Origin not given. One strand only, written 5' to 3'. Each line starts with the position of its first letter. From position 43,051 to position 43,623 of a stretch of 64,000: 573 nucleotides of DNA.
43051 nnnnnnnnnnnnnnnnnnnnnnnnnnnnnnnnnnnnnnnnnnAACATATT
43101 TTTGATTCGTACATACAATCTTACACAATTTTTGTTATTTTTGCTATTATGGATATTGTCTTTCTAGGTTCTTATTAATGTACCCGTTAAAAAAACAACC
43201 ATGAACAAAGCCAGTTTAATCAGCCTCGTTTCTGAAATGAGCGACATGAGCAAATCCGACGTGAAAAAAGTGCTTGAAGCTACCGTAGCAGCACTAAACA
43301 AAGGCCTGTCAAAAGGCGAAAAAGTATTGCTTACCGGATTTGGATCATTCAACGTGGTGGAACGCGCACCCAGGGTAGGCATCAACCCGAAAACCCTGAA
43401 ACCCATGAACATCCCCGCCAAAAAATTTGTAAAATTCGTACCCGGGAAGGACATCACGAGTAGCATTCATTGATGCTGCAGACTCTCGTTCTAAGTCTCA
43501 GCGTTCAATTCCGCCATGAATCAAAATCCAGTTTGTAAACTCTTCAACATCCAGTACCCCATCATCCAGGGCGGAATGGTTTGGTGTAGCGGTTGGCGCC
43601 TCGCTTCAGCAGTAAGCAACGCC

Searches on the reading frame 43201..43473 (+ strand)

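Call 8: search_protein_families(library=pfam, proteins=[window:43201-43473:+])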
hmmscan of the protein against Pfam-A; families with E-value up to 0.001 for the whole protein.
window:43201-43473:+ (90 aa): 4 families
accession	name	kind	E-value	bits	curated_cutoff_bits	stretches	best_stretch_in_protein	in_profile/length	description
PF00216.26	Bac_DNA_binding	-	9.4e-28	96.7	22.4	1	1-89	1-89/90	Bacterial DNA-binding protein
PF18291.6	HU-HIG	-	1.5e-10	41.6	26.2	1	3-88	34-117/125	HU domain fused to wHTH, Ig, or Glycine-rich motif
PF18289.6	HU-CCDC81_euk_2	-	3.2e-05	24.3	26.1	1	8-70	8-72/75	CCDC81 eukaryotic HU domain 2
PF18175.6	HU-CCDC81_bac_2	-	0.00022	21.5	35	1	6-52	3-49/70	CCDC81-like prokaryotic HU domain 2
